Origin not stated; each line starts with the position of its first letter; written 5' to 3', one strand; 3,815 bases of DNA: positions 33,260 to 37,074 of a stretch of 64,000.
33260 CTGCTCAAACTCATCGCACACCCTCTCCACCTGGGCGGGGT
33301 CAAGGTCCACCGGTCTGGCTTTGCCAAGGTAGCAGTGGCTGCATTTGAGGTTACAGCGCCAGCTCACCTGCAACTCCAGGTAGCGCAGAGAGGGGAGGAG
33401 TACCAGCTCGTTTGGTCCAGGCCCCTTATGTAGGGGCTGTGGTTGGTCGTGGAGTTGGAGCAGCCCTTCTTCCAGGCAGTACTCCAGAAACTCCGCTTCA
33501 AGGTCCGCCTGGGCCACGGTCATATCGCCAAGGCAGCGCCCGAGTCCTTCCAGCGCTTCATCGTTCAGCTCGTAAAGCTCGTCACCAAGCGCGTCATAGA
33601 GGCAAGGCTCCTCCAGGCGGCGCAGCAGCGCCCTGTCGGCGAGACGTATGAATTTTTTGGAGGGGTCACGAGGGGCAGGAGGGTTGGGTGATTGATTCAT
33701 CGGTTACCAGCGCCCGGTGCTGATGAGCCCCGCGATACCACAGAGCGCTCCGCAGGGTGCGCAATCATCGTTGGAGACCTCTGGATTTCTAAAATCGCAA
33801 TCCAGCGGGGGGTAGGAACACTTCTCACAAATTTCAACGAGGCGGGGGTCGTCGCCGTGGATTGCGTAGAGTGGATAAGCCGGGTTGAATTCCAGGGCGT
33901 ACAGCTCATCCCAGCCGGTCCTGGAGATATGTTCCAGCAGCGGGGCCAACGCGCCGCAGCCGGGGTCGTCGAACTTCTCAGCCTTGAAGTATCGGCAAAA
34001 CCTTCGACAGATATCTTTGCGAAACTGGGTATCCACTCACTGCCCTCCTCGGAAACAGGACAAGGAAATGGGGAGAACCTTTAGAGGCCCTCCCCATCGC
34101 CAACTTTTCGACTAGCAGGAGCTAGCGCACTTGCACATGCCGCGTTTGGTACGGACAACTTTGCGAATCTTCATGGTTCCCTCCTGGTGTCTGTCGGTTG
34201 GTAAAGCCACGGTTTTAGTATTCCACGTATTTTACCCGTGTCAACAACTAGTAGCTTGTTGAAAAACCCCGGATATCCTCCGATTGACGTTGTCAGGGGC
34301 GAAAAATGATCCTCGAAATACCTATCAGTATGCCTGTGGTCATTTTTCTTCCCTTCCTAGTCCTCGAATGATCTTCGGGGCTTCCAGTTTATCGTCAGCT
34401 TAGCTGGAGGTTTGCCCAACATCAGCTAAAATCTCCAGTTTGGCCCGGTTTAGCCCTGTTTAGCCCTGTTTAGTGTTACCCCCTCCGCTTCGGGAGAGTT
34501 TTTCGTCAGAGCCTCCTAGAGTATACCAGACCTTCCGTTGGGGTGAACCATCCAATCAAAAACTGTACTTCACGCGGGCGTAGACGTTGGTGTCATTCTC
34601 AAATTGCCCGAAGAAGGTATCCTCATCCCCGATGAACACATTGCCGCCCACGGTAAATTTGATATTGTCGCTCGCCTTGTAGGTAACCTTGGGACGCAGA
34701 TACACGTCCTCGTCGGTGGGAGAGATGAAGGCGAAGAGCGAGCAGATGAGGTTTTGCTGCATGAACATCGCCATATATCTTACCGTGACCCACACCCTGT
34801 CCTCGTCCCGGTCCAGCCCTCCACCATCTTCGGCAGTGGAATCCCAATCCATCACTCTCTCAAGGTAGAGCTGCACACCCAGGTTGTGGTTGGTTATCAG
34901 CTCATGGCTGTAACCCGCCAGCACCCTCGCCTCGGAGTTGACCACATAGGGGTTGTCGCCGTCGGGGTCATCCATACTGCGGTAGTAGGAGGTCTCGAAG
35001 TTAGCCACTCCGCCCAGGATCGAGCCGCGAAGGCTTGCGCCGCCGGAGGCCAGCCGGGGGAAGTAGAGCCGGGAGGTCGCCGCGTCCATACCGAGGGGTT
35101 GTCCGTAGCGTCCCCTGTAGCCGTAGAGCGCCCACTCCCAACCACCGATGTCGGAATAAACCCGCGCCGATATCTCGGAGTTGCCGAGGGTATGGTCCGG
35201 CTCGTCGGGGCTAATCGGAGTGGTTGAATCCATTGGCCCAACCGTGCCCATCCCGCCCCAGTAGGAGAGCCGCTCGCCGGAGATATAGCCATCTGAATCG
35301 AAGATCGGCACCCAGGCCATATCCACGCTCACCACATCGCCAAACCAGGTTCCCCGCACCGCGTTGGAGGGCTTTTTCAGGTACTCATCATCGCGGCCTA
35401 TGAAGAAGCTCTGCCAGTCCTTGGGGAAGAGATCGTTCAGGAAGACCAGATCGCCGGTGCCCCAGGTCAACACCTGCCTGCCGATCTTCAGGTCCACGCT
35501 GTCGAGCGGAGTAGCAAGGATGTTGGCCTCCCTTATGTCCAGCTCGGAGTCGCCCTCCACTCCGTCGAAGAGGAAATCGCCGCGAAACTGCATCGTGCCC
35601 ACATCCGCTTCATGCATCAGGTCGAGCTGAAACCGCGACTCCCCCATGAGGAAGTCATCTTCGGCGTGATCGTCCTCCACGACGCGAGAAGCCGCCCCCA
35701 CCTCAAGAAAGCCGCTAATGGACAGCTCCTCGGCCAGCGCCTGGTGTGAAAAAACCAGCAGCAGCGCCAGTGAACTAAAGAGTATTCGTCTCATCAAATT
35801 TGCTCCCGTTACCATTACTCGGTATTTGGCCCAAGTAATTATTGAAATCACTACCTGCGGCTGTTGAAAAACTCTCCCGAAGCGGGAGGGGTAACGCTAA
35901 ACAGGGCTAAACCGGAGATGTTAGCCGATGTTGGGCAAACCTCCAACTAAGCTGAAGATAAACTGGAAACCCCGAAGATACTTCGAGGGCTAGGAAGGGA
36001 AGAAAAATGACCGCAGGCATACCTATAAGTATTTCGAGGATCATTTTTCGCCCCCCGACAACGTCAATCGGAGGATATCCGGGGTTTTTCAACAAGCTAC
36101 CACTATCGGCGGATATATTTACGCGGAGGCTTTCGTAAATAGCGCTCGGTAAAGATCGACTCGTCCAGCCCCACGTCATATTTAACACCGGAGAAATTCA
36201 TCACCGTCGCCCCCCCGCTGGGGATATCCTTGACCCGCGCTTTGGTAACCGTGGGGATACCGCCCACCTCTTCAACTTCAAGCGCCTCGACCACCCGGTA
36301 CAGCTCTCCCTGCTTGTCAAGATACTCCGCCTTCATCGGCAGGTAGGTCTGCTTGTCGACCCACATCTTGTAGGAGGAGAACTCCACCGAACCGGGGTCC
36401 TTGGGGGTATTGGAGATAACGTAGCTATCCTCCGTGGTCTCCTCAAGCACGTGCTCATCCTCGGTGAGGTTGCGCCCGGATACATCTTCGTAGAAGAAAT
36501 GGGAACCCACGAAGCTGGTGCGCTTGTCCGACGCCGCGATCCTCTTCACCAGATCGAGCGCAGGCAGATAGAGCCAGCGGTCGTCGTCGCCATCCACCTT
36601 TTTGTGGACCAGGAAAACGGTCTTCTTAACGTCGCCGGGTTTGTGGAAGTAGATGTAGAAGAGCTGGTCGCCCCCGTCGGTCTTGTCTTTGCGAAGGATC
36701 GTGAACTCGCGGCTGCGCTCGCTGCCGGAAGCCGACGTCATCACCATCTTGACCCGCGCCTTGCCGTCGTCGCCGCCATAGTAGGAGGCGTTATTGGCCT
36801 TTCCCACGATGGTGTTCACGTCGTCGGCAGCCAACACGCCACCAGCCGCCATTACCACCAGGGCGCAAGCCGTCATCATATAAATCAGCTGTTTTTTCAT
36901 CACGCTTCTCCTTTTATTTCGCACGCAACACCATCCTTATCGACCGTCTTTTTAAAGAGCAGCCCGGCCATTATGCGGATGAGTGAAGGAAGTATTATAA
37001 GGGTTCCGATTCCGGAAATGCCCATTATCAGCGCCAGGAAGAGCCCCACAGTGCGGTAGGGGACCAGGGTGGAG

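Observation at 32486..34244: Compact RiPP-like cassette: unannotated 20-aa Cys-rich peptide, 9-Cys protein, RRE-radical SAM-SPASM enzyme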

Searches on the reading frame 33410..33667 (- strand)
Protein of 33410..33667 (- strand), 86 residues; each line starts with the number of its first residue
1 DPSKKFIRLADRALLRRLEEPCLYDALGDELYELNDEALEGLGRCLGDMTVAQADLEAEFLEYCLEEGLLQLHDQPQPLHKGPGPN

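Call 68: search_solved_structures(query=A5, max_evalue=10, show_alignments=2)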
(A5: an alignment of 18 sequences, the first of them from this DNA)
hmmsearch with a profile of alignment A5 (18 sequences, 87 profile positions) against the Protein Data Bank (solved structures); distinct sequences matched with E-value up to 10: 1.
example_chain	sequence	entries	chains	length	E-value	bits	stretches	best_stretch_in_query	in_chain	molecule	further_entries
5sxy_A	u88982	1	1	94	1.5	11.6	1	32-55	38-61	Bifunctional coenzyme PQQ synthesis protein C/D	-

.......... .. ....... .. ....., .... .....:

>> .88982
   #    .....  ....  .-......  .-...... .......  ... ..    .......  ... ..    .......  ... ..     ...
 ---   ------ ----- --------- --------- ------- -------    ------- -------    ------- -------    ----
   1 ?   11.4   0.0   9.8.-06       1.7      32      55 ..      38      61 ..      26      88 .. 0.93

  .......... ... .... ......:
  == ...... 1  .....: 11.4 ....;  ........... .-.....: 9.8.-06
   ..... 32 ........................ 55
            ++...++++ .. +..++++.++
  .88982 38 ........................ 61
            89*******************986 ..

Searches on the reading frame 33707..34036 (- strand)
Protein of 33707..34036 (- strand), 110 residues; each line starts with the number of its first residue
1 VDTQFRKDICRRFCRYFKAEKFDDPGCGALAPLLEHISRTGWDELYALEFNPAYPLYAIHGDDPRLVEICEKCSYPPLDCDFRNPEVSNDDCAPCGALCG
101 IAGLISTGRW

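Call 6: search_protein_families(library=ncbifam, proteins=[window:33707-34036:-], max_evalue=1)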
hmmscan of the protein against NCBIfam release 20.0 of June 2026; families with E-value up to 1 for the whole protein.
window:33707-34036:- (110 aa): 0 families

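Call 7: search_protein_families(library=pfam, proteins=[window:33707-34036:-], max_evalue=1)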
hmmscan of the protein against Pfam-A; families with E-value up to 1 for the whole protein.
window:33707-34036:- (110 aa): 0 families

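Call 12: find_homologous_proteins(query=window:33707-34036:-)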
Query window:33707-34036:- (110 aa): 1 proteins with E <= 0.001 among 1 candidates.
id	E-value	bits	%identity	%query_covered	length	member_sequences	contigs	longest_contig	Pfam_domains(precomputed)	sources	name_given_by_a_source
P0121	5.5e-74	264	100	100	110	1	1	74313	-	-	-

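Call 28: find_homologous_proteins(query=A2, max_evalue=0.001)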
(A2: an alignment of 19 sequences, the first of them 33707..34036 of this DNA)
Query A2 (19 sequences) (110 aa, profile of the alignment): 344 proteins with E <= 0.001 among 781 candidates; the best 120 are listed.
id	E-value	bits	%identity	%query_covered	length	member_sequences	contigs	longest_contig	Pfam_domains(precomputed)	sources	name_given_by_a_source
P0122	7.1e-33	131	28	85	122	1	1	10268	-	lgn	-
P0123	1.4e-32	130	22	95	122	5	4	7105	-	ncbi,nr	ncbi:MAG: hypothetical protein JRJ39_09385 [Deltaproteobacteria bacterium]|nr:hypothetical protein [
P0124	4.4e-31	125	24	86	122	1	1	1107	-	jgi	jgi:hypothetical protein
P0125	5.4e-31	125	25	98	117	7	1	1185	-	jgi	jgi:hypothetical protein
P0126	1.0e-30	124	24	98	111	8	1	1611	-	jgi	-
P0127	1.1e-30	124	27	95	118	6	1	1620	-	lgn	-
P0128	1.2e-30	124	24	98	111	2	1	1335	-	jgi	jgi:hypothetical protein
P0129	1.9e-30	123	29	95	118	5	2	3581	-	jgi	-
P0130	2.0e-30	123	27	96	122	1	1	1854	-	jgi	-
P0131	4.1e-30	122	24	95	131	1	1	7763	-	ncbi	-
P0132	4.1e-30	122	29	95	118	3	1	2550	-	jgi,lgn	jgi:hypothetical protein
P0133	4.2e-30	122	22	96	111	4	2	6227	-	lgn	-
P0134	1.0e-29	121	25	96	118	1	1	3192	-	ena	-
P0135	1.0e-29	121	26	95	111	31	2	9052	-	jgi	jgi:hypothetical protein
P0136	1.3e-29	120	28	94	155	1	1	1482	-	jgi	jgi:hypothetical protein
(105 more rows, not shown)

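Call 37: predict_structure(alignment_id=A3)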
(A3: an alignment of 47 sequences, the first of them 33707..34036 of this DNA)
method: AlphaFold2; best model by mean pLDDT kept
length: 110 residues; sequences in the alignment: 47
mean_pLDDT: 61.9   pTM: 0.42
mean pLDDT of the five models: 61.9, 60.5, 60.4, 55.9, 55.6
residues with pLDDT >= 90: 0; 70-90: 13; 50-70: 91; < 50: 6
segments of 3 or more residues with pLDDT < 50: 75-78
pLDDT, mean of each block of 10 residues (from residue 1): 72 66 61 69 63 54 63 52 57 59 65
secondary structure, 60 per line:
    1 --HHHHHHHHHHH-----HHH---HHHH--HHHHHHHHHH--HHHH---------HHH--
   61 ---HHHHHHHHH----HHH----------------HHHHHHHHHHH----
elements in order: H3-13 H25-28 H31-40 H43-46 H64-72 H96-106

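Call 40: search_protein_representatives(alignment_id=A3)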
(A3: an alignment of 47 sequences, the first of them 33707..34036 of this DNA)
Query: 47 sequences, 112 profile positions. Proteins with E-value up to 0.001 (for the whole library): 252; up to 1e-10: 199; up to 1e-30: 8. The best 150 are listed.
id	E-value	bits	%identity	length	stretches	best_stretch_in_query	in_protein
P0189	1.4e-34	134.7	-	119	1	4-111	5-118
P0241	6.5e-34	132.5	-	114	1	3-110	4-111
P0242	8.3e-32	125.8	-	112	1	1-111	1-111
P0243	9.5e-32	125.6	-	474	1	5-111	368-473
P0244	1.2e-31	125.3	-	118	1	1-111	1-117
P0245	3.8e-31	123.7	-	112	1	3-109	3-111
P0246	5.8e-31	123.0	-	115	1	3-109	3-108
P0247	6.0e-31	123.0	-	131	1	4-110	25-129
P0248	3.2e-30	120.7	-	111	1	2-111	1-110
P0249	3.3e-30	120.6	-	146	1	8-111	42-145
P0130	4.5e-30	120.2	-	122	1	1-111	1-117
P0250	5.6e-30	119.9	-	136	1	2-111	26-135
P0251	5.8e-30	119.8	-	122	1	1-111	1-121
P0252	8.0e-30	119.4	-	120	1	2-111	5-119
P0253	5.8e-29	116.6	-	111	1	1-111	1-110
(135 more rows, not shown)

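Call 53: fold_search(model_id=the predicted structure, library=pdb)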
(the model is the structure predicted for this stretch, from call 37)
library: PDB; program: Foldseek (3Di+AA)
matches with E <= 10: 11; with E <= 0.001: 0
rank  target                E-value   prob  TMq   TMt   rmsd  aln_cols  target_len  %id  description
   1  2pqk_A                2.5e+00  0.06  0.23  0.19  13.2       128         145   10  X-ray crystal structure of human Mcl-1 in complex with Bim BH3 (released 2007-06-19)
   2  3pk1_A                3.4e+00  0.04  0.23  0.20  12.8       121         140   10  Crystal structure of Mcl-1 in complex with the BaxBH3 domain (released 2010-12-29)
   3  6qfi_A                3.8e+00  0.03  0.19  0.17  13.1       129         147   12  Structure of human Mcl-1 in complex with BIM BH3 peptide (released 2019-06-12)
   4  2nl9_A                4.9e+00  0.02  0.17  0.15  13.3       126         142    9  Crystal structure of the Mcl-1:Bim BH3 complex (released 2007-03-27)
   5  3kz0_A                5.1e+00  0.02  0.19  0.17  13.2       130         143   11  MCL-1 complex with MCL-1-specific selected peptide (released 2010-05-05)
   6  4bpj_A                6.7e+00  0.02  0.18  0.16  13.3       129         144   12  Mcl-1 bound to alpha beta Puma BH3 peptide 3 (released 2014-04-09)
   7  3kz0_B                6.7e+00  0.02  0.19  0.16  13.3       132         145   10  MCL-1 complex with MCL-1-specific selected peptide (released 2010-05-05)
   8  3d7v_A                7.4e+00  0.02  0.20  0.17  12.9       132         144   10  Crystal structure of Mcl-1 in complex with an Mcl-1 selective BH3 ligand (released 2008-06-24)
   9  3kj1_A                8.2e+00  0.02  0.23  0.20  13.0       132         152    8  Mcl-1 in complex with Bim BH3 mutant I2dA (released 2010-02-16)
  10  3pk1_C                9.6e+00  0.02  0.22  0.19  13.2       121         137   10  Crystal structure of Mcl-1 in complex with the BaxBH3 domain (released 2010-12-29)
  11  4doh_A                9.6e+00  0.02  0.12  0.09   9.9        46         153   15  IL20/IL201/IL20R2 Ternary Complex (released 2012-07-18)

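Call 81: search_solved_structures(query=A3, max_evalue=10, show_alignments=2)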
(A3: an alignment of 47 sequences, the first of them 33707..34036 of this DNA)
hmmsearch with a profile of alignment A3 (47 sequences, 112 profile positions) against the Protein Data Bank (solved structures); distinct sequences matched with E-value up to 10: 1.
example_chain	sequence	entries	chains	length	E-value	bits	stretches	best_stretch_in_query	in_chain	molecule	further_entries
8hd2_A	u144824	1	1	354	1.4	12.2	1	5-26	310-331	Methyltransf_25 domain-containing protein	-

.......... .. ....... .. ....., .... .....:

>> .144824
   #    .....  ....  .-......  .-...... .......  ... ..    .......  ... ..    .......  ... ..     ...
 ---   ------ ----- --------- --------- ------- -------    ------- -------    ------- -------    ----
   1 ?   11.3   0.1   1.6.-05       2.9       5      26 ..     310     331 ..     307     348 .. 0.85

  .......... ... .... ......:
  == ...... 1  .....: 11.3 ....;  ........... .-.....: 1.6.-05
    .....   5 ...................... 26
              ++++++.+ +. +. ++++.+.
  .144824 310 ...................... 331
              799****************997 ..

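Call 82: search_protein_families(library=ncbifam, alignment_id=A3, max_evalue=1)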
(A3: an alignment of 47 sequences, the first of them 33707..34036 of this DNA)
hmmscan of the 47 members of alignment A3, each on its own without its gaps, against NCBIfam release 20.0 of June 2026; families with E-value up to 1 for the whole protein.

A. member 1, window:33707-34036:- (110 aa): 0 families

B. families by the number of members that match (of 47 scanned): 4 families
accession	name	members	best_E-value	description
NF001539.0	PRK00364.3-5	3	0.00059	co-chaperone GroES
NF041374.1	GDCCVxC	1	0.079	GDCCVxC domain-containing (seleno)protein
NF011296.0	PRK14709.1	1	0.14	hypothetical protein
NF045796.1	DsrK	1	0.15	sulfate reduction electron transfer complex DsrMKJOP subunit DsrK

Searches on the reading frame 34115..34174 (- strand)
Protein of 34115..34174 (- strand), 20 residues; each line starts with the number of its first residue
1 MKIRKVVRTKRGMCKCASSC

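Call 6: search_protein_families(library=ncbifam, proteins=[window:34115-34174:-], max_evalue=1)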
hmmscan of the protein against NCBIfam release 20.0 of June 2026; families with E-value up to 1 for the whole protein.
seq(20 aa): 0 families

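Call 7: search_protein_families(library=pfam, proteins=[window:34115-34174:-], max_evalue=1)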
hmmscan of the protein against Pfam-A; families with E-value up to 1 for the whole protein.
seq(20 aa): 0 families

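Call 55: list_cluster_members(proteins=[window:34115-34174:-, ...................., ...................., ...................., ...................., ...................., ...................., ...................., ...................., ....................])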
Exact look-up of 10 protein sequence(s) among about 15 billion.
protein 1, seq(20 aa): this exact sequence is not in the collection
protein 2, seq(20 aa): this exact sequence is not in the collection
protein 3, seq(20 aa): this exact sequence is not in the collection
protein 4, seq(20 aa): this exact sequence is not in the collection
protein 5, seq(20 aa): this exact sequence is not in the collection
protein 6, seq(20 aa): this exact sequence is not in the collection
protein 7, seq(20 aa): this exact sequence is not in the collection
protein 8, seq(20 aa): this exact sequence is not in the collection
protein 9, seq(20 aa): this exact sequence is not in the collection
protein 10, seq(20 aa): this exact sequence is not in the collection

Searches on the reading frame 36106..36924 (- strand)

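Call 10: search_protein_families(library=pfam, proteins=[window:36106-36924:-], max_evalue=0.001)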
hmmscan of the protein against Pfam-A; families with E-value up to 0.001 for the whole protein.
window:36106-36924:- (273 aa): 3 families
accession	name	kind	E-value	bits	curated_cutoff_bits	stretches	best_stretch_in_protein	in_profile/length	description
PF17131.11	LolA_like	-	1.2e-58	198.2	30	1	85-265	1-184/184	Outer membrane lipoprotein-sorting protein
PF07044.18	DUF1329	-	2e-09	37.7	23.1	0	82-150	134-209/368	Protein of unknown function (DUF1329)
PF03888.20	MucB_RseB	-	0.00025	21.1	22.3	1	184-209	130-155/178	MucB/RseB N-terminal domain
